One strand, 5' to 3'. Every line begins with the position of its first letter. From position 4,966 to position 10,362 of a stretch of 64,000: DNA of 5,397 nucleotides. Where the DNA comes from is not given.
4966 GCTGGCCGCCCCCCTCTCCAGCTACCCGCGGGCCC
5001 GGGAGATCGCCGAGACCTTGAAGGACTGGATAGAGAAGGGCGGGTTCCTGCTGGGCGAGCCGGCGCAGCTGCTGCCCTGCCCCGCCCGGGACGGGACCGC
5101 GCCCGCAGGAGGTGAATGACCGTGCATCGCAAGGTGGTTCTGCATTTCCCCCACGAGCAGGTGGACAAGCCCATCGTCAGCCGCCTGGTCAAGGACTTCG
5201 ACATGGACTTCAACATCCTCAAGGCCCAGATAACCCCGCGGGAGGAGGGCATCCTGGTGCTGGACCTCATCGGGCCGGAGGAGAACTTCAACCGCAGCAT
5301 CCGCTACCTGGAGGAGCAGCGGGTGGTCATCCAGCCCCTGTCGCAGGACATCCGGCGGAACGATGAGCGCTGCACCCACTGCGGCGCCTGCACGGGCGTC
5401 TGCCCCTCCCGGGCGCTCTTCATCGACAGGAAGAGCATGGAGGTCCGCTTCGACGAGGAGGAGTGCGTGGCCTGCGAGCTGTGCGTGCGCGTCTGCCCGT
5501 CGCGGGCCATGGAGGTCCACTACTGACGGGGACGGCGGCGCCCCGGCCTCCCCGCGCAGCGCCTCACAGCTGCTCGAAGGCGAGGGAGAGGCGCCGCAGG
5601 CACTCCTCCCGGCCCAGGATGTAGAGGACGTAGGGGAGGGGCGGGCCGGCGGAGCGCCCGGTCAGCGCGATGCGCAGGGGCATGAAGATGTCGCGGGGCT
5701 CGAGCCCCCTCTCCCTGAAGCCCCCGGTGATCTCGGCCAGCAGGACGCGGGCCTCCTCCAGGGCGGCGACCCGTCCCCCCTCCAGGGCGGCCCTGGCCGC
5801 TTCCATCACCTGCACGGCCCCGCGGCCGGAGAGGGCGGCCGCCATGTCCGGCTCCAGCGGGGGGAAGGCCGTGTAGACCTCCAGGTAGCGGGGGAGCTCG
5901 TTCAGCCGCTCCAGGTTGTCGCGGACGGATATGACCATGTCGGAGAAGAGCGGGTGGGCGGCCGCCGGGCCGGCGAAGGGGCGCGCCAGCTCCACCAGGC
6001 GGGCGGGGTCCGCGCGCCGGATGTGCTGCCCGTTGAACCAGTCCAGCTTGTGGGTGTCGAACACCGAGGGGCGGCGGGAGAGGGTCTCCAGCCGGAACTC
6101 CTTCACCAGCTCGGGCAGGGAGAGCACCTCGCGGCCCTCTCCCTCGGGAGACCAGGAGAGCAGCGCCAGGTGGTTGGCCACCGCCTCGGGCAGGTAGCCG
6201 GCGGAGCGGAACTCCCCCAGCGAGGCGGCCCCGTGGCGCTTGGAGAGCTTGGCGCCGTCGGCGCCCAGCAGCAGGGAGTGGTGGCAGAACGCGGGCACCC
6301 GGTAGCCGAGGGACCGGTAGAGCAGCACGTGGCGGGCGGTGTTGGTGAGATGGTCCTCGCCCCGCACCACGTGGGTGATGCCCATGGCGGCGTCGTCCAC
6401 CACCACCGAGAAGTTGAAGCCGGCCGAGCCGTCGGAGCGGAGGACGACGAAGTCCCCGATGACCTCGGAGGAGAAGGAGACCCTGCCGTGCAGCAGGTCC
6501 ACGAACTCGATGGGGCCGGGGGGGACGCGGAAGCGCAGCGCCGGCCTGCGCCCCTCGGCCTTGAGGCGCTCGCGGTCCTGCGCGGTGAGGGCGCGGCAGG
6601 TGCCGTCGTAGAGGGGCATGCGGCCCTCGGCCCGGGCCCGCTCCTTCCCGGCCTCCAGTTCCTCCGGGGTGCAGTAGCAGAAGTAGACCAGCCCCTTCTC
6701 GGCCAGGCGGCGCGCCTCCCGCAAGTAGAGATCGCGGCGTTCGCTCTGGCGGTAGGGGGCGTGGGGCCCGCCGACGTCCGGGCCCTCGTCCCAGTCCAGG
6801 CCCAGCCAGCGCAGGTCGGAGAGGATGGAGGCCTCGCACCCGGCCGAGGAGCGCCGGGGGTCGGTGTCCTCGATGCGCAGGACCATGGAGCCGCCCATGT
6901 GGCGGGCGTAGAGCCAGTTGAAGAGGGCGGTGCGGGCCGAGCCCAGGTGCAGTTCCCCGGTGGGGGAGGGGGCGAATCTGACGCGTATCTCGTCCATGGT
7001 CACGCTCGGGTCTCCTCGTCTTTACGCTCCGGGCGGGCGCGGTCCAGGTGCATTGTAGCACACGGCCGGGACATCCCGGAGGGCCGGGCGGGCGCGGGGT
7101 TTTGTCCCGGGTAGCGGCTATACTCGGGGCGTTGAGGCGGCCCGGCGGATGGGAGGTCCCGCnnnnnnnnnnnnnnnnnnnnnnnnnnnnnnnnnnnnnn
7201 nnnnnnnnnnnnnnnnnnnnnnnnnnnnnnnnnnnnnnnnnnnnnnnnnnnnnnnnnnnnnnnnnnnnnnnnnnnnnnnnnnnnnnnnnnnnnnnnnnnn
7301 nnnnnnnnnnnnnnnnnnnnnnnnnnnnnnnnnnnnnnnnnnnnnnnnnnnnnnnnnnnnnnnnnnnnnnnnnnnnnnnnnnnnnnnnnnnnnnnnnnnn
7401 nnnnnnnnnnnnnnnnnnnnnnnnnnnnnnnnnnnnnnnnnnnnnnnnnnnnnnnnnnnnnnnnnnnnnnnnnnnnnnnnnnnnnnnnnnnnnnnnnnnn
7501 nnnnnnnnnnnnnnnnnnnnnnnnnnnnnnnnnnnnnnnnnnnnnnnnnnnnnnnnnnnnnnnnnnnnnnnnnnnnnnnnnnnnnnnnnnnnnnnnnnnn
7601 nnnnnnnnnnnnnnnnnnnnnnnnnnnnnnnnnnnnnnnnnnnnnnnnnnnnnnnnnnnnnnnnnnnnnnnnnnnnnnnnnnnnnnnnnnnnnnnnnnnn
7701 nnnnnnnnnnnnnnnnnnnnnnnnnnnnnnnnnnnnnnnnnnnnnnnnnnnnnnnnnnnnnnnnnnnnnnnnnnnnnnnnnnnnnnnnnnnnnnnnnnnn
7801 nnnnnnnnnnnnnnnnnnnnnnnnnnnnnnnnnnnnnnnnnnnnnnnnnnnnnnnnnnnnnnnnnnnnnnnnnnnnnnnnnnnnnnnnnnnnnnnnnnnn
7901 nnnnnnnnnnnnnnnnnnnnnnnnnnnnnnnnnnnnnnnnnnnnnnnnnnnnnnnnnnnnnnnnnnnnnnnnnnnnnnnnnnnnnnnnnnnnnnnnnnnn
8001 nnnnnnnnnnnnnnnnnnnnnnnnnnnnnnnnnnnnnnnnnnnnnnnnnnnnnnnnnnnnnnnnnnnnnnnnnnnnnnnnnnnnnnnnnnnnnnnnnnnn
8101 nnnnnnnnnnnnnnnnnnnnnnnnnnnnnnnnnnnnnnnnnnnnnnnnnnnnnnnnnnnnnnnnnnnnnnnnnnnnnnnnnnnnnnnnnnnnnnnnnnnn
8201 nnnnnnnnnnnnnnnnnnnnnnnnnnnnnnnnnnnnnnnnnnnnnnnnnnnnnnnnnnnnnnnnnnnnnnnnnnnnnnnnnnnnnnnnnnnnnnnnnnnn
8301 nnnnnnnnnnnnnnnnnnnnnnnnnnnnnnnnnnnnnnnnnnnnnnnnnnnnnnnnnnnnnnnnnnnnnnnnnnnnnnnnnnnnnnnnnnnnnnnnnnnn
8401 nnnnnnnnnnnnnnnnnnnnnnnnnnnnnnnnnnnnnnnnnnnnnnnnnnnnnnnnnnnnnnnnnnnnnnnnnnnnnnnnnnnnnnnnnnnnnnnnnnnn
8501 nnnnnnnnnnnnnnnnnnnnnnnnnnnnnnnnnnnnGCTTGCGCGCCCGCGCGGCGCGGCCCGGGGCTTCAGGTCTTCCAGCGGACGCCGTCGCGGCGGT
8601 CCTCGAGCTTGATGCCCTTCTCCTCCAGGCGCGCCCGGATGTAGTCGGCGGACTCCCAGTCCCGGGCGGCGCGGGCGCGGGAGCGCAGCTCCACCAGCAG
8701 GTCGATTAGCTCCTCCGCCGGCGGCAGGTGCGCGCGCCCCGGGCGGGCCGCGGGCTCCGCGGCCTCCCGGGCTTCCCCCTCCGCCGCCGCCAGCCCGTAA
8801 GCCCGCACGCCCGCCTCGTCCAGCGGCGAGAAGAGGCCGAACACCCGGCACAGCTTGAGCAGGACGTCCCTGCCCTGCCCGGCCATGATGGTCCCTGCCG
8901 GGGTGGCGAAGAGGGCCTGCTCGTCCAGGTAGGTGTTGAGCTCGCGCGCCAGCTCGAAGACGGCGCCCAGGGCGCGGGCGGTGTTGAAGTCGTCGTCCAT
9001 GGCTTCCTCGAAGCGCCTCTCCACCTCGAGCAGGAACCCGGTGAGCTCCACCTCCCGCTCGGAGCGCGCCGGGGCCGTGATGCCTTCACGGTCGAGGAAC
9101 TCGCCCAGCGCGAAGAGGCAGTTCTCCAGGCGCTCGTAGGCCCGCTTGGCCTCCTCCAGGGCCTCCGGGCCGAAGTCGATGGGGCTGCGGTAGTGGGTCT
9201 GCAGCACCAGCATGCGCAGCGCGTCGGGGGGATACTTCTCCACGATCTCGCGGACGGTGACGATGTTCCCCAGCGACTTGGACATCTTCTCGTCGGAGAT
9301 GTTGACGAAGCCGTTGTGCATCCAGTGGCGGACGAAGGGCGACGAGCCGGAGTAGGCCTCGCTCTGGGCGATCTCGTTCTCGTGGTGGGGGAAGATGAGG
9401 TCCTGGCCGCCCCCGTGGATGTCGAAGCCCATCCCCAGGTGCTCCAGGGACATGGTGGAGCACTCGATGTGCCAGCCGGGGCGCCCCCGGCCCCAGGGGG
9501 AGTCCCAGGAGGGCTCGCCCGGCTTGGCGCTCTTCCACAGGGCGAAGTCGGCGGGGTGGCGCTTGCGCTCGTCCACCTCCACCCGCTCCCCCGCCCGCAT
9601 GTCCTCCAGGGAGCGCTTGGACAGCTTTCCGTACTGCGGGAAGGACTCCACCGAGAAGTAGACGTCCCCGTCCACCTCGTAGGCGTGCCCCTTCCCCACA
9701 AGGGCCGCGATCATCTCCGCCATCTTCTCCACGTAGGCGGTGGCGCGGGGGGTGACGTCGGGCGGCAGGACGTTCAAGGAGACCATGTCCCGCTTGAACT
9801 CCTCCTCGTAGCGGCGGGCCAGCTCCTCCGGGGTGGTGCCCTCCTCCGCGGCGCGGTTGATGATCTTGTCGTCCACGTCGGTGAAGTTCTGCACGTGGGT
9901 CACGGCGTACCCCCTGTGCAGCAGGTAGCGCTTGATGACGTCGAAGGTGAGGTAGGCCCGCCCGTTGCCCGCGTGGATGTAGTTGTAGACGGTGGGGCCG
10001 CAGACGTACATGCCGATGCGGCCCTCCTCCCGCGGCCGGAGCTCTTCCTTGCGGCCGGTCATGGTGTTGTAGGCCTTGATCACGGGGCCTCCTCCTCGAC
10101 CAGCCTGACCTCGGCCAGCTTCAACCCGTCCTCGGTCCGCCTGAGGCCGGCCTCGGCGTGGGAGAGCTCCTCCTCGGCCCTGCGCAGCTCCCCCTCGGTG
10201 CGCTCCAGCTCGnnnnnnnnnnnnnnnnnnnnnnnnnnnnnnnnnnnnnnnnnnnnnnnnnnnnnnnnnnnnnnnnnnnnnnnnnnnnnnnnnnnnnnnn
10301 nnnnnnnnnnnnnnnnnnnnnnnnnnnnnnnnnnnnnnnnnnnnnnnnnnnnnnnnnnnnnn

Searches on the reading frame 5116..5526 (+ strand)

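Call 40: search_protein_families(library=pfam, proteins=[window:5116-5526:+], max_evalue=0.0001)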
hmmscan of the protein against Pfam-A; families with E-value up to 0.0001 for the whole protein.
window:5116-5526:+ (136 aa): 12 families
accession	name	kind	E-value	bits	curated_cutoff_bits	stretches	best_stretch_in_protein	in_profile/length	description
PF09383.16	NIL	-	3.3e-18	65.7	24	1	7-72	3-71/73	NIL domain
PF00037.32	Fer4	-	2.9e-14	52.6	21.1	2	111-132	2-23/24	4Fe-4S binding domain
PF12838.12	Fer4_7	-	8.1e-14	52.3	27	1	85-131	1-52/52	4Fe-4S dicluster domain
PF13187.11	Fer4_9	-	1.5e-11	44.5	27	2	85-132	1-52/52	4Fe-4S dicluster domain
PF12837.12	Fer4_6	-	1.9e-10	40.6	25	1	80-101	3-24/24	4Fe-4S binding domain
PF12797.12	Fer4_2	-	2.9e-10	39.9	24.5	1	80-98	4-22/22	4Fe-4S binding domain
PF13237.11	Fer4_10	-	3.7e-10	40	25.5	1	79-128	2-53/53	4Fe-4S dicluster domain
PF14697.11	Fer4_21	-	8.8e-10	39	35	1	82-132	4-57/59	4Fe-4S dicluster domain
PF13484.11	Fer4_16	-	1.3e-07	32.8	30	0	85-103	1-19/66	4Fe-4S double cluster binding domain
PF12800.12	Fer4_4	-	3.2e-06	27.4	24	0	84-97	2-15/17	4Fe-4S binding domain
PF13183.11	Fer4_8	-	2.4e-05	25.2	27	0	77-98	45-66/68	4Fe-4S dicluster domain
PF12798.12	Fer4_3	-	2.5e-05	25.2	27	0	86-100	1-15/15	4Fe-4S binding domain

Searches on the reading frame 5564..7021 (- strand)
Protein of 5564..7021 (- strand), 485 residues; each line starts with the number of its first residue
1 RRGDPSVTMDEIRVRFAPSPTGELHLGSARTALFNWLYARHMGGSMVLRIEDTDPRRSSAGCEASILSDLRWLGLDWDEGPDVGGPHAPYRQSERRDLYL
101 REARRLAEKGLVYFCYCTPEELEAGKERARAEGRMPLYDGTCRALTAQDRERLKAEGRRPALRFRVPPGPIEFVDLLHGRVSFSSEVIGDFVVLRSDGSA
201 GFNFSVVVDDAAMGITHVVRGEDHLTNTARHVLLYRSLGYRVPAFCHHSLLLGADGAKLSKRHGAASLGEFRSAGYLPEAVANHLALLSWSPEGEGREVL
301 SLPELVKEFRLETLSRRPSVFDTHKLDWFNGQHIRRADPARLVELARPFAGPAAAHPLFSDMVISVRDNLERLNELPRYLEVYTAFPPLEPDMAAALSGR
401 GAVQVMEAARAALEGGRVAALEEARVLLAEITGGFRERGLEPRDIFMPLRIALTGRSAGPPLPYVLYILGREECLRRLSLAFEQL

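Call 40: search_protein_families(library=pfam, proteins=[window:5564-7021:-], max_evalue=0.0001)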
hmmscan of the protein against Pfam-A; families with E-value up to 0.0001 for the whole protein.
window:5564-7021:- (485 aa): 2 families
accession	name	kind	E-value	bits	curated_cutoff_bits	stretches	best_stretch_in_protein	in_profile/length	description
PF00749.27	tRNA-synt_1c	-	1.7e-92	310.2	23.4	1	11-328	1-314/314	tRNA synthetases class I (E and Q), catalytic domain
PF19269.4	Anticodon_2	-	1.5e-16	61.5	23.6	1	341-480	1-139/141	Anticodon binding domain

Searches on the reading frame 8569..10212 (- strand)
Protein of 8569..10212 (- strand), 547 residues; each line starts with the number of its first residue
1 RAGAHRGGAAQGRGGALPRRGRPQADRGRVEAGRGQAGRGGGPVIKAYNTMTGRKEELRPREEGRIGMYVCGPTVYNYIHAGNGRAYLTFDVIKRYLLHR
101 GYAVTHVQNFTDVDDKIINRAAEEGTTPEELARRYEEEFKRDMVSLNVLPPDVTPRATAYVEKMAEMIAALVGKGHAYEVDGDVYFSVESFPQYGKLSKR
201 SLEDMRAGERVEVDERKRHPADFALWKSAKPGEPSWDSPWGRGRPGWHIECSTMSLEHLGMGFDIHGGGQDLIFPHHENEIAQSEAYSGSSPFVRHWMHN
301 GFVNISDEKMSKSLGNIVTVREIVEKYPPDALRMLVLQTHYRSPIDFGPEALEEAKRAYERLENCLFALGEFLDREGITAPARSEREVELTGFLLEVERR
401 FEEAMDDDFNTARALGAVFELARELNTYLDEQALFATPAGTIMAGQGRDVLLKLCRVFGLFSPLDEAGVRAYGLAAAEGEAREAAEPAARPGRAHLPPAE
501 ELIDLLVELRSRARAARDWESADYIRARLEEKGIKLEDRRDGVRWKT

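Call 40: search_protein_families(library=pfam, proteins=[window:8569-10212:-], max_evalue=0.0001)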
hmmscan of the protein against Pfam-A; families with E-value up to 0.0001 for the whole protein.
window:8569-10212:- (547 aa): 5 families
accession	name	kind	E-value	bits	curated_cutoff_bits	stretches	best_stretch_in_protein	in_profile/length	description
PF01406.26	tRNA-synt_1e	-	2.1e-132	441.5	27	1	60-356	4-300/301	tRNA synthetases class I (C) catalytic domain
PF09190.17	DALR_2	-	6.1e-16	59.2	22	1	400-461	1-56/57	DALR domain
PF09334.17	tRNA-synt_1g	-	2.5e-15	56.6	20.1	2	77-187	12-123/391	tRNA synthetases class I (M)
PF00133.28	tRNA-synt_1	-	1.2e-08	34.7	22.7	1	263-345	329-411/414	tRNA synthetases class I (I, L, M and V)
PF01921.24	tRNA-synt_1f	-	3.6e-08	33.2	27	1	297-367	270-340/360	tRNA synthetases class I (K)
